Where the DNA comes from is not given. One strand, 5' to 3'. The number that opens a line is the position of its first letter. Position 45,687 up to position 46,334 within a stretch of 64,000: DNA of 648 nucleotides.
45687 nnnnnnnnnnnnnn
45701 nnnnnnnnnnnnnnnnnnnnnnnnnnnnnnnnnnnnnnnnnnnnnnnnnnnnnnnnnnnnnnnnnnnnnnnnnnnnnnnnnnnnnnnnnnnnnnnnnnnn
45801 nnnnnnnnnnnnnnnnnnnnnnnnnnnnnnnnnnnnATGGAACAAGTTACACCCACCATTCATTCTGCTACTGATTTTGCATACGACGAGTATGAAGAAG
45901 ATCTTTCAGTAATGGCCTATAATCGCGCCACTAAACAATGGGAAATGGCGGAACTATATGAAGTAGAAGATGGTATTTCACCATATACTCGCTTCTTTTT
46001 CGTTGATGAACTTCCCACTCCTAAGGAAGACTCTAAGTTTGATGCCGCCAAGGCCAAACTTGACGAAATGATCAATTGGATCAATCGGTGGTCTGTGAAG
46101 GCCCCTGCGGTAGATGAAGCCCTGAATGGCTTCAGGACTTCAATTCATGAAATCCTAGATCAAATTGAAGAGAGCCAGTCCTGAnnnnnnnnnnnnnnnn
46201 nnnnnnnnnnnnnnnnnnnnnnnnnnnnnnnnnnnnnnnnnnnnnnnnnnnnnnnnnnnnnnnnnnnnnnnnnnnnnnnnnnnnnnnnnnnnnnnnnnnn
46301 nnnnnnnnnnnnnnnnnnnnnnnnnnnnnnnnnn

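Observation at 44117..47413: RNA-repair-like gene set (Rnl2-type ligase-like protein, metallophosphoesterase, HNH nuclease) near a tRNA island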

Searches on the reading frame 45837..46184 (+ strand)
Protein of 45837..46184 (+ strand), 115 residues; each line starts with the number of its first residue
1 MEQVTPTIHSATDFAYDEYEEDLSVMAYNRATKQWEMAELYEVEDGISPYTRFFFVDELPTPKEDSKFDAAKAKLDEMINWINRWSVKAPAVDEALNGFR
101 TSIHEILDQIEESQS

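Call 3: search_protein_families(library=pfam, proteins=[window:45837-46184:+], max_evalue=0.1)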
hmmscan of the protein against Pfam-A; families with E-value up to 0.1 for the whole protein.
window:45837-46184:+ (115 aa): 1 family
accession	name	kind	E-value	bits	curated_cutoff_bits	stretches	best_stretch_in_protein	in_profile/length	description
PF18232.7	Chalcone_N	-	0.016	16.1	25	1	28-85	17-76/102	Chalcone isomerase N-terminal domain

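Call 4: search_protein_families(library=phrogs, proteins=[window:45837-46184:+], max_evalue=0.01)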
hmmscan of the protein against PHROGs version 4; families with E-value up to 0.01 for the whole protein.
window:45837-46184:+ (115 aa): 0 families

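Call 68: find_homologous_proteins(query=window:45837-46181:+, max_evalue=0.001)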
Query window:45837-46181:+ (115 aa): 4 proteins with E <= 0.001 among 6 candidates.
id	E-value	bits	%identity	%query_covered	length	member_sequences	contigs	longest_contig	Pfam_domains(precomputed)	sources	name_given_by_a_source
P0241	5.7e-67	241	96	98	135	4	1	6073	-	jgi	jgi:hypothetical protein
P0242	1.1e-52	195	77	100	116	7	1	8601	-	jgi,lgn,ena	jgi:hypothetical protein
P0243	1.5e-49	185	75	98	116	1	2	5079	-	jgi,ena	jgi:hypothetical protein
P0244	5.3e-45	170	66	100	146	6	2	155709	-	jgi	jgi:hypothetical protein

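Call 72: search_protein_families(library=ncbifam, proteins=[window:45837-46181:+], max_evalue=0.01)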
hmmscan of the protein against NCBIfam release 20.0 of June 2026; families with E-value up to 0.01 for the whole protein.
window:45837-46181:+ (115 aa): 0 families
